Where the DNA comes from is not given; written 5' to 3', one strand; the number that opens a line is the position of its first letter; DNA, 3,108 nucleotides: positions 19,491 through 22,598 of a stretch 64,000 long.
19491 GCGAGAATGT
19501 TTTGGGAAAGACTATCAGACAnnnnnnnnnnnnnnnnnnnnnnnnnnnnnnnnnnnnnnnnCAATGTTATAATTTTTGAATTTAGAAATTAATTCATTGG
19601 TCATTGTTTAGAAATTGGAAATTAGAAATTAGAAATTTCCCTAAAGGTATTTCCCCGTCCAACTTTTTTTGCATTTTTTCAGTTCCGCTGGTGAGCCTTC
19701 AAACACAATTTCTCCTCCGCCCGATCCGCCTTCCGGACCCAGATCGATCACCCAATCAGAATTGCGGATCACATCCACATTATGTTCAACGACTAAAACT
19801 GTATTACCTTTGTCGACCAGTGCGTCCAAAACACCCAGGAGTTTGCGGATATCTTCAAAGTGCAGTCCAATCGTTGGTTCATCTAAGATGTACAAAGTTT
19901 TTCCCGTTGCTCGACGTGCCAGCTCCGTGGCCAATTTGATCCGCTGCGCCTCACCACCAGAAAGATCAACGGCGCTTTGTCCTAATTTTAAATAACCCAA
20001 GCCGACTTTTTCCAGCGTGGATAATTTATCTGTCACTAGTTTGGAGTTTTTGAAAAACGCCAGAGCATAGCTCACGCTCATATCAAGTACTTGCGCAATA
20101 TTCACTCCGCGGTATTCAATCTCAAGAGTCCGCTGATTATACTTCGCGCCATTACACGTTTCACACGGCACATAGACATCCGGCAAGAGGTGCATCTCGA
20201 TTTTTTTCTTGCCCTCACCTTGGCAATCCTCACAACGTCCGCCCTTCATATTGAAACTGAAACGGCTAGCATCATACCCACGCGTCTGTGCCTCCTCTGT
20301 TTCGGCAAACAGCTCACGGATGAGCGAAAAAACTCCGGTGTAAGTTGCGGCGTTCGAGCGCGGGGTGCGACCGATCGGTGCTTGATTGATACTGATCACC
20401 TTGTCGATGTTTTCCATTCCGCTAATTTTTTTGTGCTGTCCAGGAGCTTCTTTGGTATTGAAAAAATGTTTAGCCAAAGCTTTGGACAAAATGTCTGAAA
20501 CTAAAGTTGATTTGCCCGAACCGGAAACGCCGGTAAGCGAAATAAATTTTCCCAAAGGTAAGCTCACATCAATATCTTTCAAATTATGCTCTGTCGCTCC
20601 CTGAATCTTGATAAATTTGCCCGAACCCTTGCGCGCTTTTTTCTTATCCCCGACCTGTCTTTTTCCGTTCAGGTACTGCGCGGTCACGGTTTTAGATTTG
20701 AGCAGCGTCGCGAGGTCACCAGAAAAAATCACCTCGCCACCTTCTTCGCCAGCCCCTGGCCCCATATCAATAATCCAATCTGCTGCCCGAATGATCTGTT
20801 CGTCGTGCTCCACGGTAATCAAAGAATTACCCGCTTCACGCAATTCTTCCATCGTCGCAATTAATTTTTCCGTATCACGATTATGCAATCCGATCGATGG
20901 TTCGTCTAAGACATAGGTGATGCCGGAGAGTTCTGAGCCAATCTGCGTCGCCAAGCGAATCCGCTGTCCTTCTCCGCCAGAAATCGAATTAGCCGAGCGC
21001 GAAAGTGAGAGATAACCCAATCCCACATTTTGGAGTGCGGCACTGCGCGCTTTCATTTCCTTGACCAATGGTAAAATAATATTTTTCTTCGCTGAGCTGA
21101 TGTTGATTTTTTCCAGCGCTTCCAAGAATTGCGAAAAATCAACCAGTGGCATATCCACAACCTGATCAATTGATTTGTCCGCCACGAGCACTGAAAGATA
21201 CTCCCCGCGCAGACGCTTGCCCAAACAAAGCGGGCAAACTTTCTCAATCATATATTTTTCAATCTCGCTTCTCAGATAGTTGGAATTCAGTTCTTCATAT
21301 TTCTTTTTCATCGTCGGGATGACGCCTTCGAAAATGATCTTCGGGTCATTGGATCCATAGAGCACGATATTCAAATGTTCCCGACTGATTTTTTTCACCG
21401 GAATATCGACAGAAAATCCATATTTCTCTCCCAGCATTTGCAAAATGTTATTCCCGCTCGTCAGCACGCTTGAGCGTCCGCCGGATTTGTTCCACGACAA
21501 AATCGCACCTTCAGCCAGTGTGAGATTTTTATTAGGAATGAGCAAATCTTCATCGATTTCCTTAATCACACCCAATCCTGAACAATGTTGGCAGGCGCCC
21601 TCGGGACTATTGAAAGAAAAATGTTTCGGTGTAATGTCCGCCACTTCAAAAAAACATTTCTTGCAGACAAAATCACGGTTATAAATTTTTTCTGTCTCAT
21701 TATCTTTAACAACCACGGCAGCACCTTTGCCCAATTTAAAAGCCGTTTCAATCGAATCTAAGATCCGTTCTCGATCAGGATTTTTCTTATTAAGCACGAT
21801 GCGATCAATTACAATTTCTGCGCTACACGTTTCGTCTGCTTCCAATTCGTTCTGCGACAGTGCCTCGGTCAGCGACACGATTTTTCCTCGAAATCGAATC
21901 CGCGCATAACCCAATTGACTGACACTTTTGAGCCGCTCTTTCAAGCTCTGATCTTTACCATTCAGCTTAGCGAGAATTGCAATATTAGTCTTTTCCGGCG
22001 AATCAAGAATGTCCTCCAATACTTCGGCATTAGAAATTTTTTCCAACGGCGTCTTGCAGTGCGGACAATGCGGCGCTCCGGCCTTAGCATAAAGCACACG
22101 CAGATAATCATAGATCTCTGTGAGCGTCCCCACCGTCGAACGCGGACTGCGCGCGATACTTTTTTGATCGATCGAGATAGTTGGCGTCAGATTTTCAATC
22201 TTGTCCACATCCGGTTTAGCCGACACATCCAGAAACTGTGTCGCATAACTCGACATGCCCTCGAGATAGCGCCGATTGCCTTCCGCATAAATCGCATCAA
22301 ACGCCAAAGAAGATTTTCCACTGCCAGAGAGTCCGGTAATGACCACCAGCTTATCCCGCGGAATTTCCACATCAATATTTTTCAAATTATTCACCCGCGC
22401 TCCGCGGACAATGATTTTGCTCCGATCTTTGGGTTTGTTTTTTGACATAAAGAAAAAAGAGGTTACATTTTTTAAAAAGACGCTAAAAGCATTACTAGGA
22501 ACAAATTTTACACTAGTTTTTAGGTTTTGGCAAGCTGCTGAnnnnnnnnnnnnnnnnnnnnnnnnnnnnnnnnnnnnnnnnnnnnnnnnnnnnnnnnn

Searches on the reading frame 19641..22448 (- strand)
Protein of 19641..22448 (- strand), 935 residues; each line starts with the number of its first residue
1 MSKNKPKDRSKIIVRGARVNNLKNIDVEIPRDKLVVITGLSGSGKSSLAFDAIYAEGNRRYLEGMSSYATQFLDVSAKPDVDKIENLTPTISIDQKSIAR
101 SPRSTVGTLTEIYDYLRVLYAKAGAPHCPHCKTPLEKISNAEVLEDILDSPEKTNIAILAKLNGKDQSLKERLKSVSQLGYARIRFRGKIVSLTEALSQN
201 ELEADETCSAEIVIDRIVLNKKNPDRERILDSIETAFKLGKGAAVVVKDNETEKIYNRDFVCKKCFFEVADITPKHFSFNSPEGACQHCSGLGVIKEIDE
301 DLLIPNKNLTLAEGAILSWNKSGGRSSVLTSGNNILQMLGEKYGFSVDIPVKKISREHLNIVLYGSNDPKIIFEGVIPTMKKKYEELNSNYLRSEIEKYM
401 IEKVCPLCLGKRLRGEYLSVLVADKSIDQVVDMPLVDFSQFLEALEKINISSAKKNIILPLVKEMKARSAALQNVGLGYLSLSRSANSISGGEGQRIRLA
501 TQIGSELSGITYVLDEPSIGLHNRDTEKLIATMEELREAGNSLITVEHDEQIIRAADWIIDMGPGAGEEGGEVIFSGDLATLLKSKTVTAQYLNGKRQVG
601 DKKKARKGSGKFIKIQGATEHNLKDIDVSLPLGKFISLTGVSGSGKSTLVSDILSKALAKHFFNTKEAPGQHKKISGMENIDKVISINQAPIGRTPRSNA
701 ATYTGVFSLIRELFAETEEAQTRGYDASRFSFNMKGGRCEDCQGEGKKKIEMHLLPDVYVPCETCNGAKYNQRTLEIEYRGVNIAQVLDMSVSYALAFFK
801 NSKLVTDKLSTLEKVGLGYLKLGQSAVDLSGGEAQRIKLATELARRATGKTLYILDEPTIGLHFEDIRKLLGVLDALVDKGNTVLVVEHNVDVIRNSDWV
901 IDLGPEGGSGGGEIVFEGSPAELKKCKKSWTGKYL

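Call 11: search_protein_families(library=pfam, proteins=[window:19641-22448:-], max_evalue=0.001)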
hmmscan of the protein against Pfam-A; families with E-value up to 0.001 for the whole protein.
window:19641-22448:- (935 aa): 17 families
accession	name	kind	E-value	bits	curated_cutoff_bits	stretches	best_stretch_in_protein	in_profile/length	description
PF17755.6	UvrA_DNA-bind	-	5.2e-22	78.7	23.2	1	299-398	1-110/110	UvrA DNA-binding domain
PF00005.33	ABC_tran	-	1.6e-19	71.3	25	1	805-859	85-136/137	ABC transporter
PF17760.6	UvrA_inter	-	5.1e-19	68.6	23.3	1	140-247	3-106/109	UvrA interaction domain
PF02463.25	SMC_N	-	3.5e-09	36.8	40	0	19-58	7-50/220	RecF/RecN/SMC N terminal domain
PF13304.12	AAA_21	-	4.3e-08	34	27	1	827-887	236-296/304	AAA domain, putative AbiEii toxin, Type IV TA system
PF13555.12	AAA_29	-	5.6e-08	32.8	27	0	635-650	24-39/61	P-loop containing region of AAA domain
PF13191.12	AAA_16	-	1.2e-07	32.8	32.6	0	634-666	25-57/167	AAA ATPase domain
PF03193.22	RsgA_GTPase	-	1.5e-06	28.6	30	0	606-672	80-146/174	RsgA GTPase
PF13481.12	AAA_25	-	4e-06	27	27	0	630-664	30-65/195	AAA domain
PF20703.3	nSTAND1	-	2.6e-05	24.5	27.1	0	28-58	29-59/379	Novel STAND NTPase 1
PF20720.3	nSTAND3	-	3.5e-05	24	27.2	0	31-52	16-37/155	Novel STAND NTPase 3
PF25199.1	nSTAND_NTPase5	-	4.5e-05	23.7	34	0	839-912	61-126/145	Novel STAND NTPase 5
PF13238.12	AAA_18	-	0.0001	23.2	29.4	0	636-658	1-22/128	AAA domain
PF13401.12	AAA_22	-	0.00015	22.5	27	0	634-658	6-30/130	AAA domain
PF01583.26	APS_kinase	-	0.00018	22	21.1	0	634-662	3-30/152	Adenylylsulphate kinase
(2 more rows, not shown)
